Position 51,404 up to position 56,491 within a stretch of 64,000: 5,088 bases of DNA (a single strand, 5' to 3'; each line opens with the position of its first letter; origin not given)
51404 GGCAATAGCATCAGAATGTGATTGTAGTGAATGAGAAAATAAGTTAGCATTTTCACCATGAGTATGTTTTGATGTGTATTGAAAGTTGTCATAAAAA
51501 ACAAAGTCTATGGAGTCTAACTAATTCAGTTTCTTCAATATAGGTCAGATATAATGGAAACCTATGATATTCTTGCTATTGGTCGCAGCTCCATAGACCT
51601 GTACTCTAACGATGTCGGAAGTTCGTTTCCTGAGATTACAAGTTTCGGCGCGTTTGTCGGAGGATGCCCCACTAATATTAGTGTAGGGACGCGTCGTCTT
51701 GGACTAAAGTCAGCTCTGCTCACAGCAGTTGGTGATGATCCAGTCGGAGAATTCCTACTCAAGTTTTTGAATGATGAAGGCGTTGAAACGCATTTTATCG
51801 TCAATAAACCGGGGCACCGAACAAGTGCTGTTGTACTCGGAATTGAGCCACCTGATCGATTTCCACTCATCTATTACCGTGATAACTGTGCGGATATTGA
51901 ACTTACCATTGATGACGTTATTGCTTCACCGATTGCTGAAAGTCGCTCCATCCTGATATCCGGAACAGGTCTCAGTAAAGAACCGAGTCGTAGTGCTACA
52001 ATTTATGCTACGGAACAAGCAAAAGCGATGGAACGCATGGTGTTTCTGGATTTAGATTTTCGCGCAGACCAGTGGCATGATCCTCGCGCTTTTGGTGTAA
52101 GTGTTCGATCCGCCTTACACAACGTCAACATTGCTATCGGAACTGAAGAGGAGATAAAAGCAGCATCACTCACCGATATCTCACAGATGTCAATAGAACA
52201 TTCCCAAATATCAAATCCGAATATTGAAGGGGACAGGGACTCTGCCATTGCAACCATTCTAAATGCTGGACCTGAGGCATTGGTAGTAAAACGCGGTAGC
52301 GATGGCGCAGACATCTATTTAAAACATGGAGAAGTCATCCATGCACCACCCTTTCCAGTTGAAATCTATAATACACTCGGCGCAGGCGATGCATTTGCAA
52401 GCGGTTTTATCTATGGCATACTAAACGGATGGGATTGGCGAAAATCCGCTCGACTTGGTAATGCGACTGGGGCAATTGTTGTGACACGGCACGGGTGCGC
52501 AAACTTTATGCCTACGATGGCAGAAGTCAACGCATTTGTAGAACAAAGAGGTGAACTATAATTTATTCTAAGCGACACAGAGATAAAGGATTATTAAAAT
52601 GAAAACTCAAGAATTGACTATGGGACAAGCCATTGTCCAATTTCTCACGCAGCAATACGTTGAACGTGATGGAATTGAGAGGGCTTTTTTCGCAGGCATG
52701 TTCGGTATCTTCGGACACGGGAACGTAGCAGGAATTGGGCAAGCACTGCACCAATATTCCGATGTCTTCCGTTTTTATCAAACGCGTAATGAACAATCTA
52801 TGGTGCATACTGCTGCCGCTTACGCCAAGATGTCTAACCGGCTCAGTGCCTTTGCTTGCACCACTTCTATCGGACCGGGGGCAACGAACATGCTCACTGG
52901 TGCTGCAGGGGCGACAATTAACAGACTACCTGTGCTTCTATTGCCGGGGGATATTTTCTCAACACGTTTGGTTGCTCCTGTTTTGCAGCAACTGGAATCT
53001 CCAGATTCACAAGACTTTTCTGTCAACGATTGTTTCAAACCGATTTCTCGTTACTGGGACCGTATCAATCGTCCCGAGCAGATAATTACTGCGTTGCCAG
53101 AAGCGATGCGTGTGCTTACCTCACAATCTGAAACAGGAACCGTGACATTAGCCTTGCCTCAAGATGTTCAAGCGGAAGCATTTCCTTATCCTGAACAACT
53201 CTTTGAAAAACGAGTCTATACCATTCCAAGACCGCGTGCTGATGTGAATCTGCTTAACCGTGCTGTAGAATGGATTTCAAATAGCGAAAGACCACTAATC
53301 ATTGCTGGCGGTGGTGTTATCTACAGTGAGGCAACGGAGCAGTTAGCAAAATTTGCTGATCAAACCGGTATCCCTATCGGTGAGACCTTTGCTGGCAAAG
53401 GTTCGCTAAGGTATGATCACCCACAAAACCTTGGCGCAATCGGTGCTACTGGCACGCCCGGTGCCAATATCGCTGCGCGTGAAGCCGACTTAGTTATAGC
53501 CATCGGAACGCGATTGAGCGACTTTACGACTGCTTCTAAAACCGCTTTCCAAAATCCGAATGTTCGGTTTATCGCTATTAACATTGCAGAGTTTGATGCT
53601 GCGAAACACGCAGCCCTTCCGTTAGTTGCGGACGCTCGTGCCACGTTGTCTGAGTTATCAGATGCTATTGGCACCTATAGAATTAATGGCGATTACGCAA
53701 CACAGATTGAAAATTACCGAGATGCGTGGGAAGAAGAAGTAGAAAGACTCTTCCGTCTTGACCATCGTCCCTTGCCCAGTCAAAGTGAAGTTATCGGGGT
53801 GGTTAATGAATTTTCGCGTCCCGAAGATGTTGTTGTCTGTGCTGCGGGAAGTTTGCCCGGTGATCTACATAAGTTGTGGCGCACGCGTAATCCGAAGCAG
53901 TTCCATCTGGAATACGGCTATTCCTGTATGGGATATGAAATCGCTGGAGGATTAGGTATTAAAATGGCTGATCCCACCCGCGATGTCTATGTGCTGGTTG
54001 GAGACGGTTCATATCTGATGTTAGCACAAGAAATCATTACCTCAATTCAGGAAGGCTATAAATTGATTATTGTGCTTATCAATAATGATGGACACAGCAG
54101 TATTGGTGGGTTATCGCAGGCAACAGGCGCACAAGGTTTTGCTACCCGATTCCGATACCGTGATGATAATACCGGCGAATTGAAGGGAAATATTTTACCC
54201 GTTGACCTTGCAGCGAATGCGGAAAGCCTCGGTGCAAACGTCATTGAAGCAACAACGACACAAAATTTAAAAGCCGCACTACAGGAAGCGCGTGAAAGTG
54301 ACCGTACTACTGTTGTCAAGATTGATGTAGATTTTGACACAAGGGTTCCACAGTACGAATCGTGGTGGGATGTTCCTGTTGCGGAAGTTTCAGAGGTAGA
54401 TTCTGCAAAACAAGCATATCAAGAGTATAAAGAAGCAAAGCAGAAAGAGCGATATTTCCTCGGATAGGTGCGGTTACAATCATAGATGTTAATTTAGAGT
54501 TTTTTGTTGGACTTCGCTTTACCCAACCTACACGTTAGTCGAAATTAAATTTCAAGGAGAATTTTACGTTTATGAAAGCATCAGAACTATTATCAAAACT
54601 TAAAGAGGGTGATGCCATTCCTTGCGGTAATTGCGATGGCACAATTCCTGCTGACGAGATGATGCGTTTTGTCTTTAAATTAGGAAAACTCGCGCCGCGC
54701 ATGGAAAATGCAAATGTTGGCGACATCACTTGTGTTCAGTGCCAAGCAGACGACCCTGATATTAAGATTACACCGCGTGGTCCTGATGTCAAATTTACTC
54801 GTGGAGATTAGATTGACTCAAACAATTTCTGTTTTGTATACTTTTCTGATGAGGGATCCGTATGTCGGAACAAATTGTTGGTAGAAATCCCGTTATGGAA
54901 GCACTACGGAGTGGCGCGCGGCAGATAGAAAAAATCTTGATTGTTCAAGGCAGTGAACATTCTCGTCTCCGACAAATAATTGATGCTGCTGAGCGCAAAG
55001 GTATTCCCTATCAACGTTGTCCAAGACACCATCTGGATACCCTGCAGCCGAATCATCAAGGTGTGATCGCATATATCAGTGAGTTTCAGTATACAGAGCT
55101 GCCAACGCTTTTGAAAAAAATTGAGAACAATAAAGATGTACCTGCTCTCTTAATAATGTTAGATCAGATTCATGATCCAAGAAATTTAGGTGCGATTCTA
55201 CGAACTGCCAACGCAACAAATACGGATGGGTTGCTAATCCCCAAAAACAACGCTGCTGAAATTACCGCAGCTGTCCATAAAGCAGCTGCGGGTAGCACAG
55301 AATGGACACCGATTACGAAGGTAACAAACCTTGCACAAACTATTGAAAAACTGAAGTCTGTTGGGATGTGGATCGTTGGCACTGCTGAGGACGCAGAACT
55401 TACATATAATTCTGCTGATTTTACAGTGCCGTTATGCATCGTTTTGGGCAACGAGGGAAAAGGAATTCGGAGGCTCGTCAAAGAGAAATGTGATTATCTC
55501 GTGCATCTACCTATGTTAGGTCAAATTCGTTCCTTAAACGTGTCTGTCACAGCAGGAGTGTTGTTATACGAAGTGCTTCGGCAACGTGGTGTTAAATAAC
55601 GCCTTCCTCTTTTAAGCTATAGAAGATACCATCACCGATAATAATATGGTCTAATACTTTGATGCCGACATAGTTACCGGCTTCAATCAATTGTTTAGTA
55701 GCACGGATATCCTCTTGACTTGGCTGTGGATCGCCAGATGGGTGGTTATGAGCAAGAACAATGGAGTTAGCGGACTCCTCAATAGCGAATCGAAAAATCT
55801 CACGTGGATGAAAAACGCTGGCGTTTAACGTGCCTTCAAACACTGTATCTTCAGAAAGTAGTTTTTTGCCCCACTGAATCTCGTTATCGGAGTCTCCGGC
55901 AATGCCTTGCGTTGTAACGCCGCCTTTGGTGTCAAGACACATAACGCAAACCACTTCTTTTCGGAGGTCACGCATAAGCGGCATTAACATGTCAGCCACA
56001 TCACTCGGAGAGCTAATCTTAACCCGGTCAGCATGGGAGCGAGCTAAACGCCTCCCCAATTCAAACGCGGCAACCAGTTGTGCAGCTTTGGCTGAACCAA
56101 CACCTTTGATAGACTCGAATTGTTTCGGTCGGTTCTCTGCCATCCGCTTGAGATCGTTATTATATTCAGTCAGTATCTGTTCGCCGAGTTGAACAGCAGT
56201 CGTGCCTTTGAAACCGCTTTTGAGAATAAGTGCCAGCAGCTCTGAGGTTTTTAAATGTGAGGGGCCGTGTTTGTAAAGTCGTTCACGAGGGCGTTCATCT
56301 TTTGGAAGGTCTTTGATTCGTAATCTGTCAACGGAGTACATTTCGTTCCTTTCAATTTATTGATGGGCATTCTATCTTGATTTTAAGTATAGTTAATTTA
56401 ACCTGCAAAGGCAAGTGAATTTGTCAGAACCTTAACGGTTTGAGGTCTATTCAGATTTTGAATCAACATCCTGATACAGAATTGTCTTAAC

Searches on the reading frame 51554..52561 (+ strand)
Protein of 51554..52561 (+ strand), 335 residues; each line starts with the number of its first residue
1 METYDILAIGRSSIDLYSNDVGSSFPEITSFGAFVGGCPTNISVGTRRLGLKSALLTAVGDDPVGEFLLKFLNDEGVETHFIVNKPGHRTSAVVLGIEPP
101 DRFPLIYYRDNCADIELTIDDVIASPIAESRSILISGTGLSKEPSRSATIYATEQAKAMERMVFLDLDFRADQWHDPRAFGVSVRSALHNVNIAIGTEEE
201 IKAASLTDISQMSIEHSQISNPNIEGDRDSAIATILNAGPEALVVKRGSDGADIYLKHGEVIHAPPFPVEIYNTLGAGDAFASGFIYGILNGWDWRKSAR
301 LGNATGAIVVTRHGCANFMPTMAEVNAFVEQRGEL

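Call 29: search_protein_families(library=ncbifam, proteins=[window:51554-52561:+], max_evalue=0.0001)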
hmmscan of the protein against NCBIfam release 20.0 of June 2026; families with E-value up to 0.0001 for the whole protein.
window:51554-52561:+ (335 aa): 22 families
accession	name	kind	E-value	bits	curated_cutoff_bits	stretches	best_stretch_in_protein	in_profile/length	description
TIGR04382.1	myo_inos_iolC_N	equivalog_domain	3.7e-118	394.3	300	1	4-328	2-308/309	5-dehydro-2-deoxygluconokinase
NF047869.1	myo_kin_aldol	exception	1e-68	232.1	600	1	3-332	6-334/586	bifunctional 5-dehydro-2-deoxygluconokinase/5-dehydro-2-deoxyphosphogluconate aldolase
NF006957.1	PRK09434.1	equivalog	2.7e-36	125.6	450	1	35-323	26-300/302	fructokinase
NF040938.1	KDG_KDGal_kin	equivalog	1.1e-27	96.9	400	1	7-330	2-304/305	bifunctional 2-dehydro-3-deoxygluconokinase/2-dehydro-3-deoxygalactonokinase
NF049991.1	TagKinase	equivalog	1.4e-26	93.1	420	1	6-331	10-317/321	tagatose kinase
TIGR02152.1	D_ribokin_bact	equivalog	1.1e-22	80.8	299.65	2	226-326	198-297/298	ribokinase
NF053626.1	RibKinHalex1628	equivalog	4.8e-22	78.8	330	1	241-330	203-292/293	ATP-dependent ribose-1-phosphate kinase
NF041332.1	KDG_KDGal_kin_Halo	equivalog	1.8e-21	77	440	1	22-331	19-312/320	bifunctional 2-dehydro-3-deoxygluconokinase/2-dehydro-3-deoxygalactonokinase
NF041633.1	trifunc_aldol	exception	1.1e-20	73.6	700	1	21-330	258-571/580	KHG/KDPG aldolase/sugar kinase fusion protein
NF007321.0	PRK09813.1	equivalog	1.6e-18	67.1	247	2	230-314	176-259/261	fructoselysine 6-kinase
TIGR02198.1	rfaE_dom_I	equivalog_domain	1.1e-16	60.9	345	1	239-318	226-305/315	D-glycero-beta-D-manno-heptose-7-phosphate kinase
NF041134.1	R1P_kin_Thcocales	equivalog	1.9e-16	60.4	500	1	242-325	195-278/291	ADP-dependent ribose-1-phosphate kinase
TIGR03168.1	1-PFK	subfamily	5.6e-16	58.3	216.4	1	230-327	203-297/305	hexose kinase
NF008353.0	PRK11142.1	equivalog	9e-16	58.2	341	1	226-332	199-306/307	ribokinase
TIGR03828.1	pfkB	equivalog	1.1e-14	54.2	292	1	230-328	203-298/305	1-phosphofructokinase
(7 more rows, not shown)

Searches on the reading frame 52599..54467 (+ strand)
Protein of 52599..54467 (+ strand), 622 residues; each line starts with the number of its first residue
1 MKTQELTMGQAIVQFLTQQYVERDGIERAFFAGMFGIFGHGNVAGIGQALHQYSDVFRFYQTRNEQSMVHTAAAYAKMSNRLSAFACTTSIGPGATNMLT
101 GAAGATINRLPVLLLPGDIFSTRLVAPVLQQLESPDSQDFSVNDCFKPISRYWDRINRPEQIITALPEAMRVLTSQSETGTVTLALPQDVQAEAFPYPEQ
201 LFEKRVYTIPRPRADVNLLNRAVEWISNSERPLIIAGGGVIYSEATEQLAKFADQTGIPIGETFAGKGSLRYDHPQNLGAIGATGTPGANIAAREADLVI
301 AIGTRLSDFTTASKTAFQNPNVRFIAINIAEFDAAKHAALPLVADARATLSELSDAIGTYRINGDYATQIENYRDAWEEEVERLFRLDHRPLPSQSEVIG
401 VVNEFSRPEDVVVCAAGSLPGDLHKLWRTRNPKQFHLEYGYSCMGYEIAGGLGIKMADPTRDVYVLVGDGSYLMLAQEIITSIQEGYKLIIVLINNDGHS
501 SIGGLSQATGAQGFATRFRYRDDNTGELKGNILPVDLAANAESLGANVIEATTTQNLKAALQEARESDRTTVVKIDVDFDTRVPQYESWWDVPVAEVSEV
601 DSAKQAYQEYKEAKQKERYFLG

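Call 29: search_protein_families(library=ncbifam, proteins=[window:52599-54467:+], max_evalue=0.0001)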
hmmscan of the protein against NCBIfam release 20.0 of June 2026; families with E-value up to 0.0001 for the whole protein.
window:52599-54467:+ (622 aa): 54 families (the best 25 are shown)
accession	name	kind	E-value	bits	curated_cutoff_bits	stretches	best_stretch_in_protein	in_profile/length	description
TIGR04377.1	myo_inos_iolD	equivalog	4.8e-282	937.1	715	1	6-618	2-615/616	3D-(3,5/4)-trihydroxycyclohexane-1,2-dione acylhydrolase (decyclizing)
NF004710.0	PRK06048.1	equivalog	2e-72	244.5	976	1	24-583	21-543/561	acetolactate synthase large subunit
TIGR00118.1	acolac_lg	equivalog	2.1e-71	241.1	538.35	1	34-583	19-540/557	biosynthetic-type acetolactate synthase large subunit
NF006187.0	PRK08322.1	equivalog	5.7e-67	226.4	509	1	34-580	20-531/548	acetolactate synthase large subunit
NF004919.0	PRK06276.1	equivalog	1.9e-66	224.6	866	1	41-585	25-546/582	acetolactate synthase large subunit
NF005860.0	PRK07789.1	equivalog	2.2e-64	217.9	881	1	31-583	49-584/615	acetolactate synthase large subunit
NF006319.0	PRK08527.1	equivalog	7.5e-59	199.6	905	1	55-578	41-539/565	acetolactate synthase large subunit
NF006052.0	PRK08199.1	subfamily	2.5e-58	197.7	539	1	48-584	39-544/559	thiamine pyrophosphate protein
NF005039.0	PRK06456.1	equivalog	6.4e-58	196.6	868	1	24-579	10-546/572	acetolactate synthase large subunit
NF005584.0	PRK07282.1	equivalog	1e-57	195.9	970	1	35-497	29-473/566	acetolactate synthase large subunit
NF005651.0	PRK07418.1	subfamily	1e-55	189.1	942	1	33-580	36-562/617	acetolactate synthase large subunit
NF008431.0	PRK11269.1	equivalog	1.9e-55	188.5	791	1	22-577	15-551/591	glyoxylate carboligase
NF006524.0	PRK08978.1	equivalog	2.8e-55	187.7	738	1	35-581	20-528/548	acetolactate synthase 2 catalytic subunit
NF006377.0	PRK08611.1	equivalog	2.1e-54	185.1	742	1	34-580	22-532/576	pyruvate oxidase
NF005228.0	PRK06725.1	equivalog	1.5e-53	181.9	991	1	33-577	33-545/571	acetolactate synthase large subunit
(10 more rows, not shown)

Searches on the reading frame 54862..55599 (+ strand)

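Call 29: search_protein_families(library=ncbifam, proteins=[window:54862-55599:+], max_evalue=0.0001)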
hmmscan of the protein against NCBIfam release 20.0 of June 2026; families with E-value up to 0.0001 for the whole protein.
window:54862-55599:+ (245 aa): 9 families
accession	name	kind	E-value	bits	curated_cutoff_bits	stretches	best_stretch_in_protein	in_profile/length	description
TIGR00186.1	rRNA_methyl_3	equivalog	1.9e-69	233.8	160.15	1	1-242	1-240/240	23S rRNA (guanosine(2251)-2'-O)-methyltransferase RlmB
NF008386.0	PRK11181.1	equivalog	1e-62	211.6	366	1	1-243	1-243/244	23S rRNA (guanosine(2251)-2'-O)-methyltransferase RlmB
NF008295.0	PRK11081.1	equivalog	1.6e-28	99.8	227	1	93-243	17-166/230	tRNA (guanosine(18)-2'-O)-methyltransferase TrmH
NF008117.0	PRK10864.1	equivalog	5.1e-22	78.5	267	1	64-242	169-342/344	tRNA/rRNA methyltransferase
TIGR00185.1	tRNA_yibK_trmL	equivalog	8.1e-13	48.5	190.6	1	99-243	5-149/154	tRNA (uridine(34)/cytosine(34)/5-carboxymethylaminomethyluridine(34)-2'-O)-methyltransferase TrmL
NF000477.1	NshR_TsnR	equivalog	1e-11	44.8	425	1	9-239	38-261/266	NshR/TsnR family 23S rRNA methyltransferase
NF000035.1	nosihep_NshR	exception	1.9e-08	34.1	500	1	9-237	38-259/274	NshR family nosiheptide/thiostrepton resistance 23S rRNA methyltransferase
TIGR00050.1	rRNA_methyl_1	subfamily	1.3e-06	28.5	167.15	1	180-242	95-157/233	TrmJ/YjtD family RNA methyltransferase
NF041077.1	tRNAmeth_TrmJ_Sulfolob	equivalog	1.5e-06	28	350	1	108-243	14-156/229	tRNA (cytidine-2'-O-)-methyltransferase TrmJ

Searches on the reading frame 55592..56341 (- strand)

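Call 29: search_protein_families(library=ncbifam, proteins=[window:55592-56341:-], max_evalue=0.0001)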
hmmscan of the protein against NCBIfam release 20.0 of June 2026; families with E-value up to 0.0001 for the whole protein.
window:55592-56341:- (249 aa): 2 families
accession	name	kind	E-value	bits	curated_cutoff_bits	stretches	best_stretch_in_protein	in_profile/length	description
NF000642.1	PRK00024.1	equivalog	7.3e-69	231.6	180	2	159-248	122-211/212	RadC family protein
TIGR00608.1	radc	subfamily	5.3e-62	209.4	133.85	2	159-249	128-218/218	RadC family protein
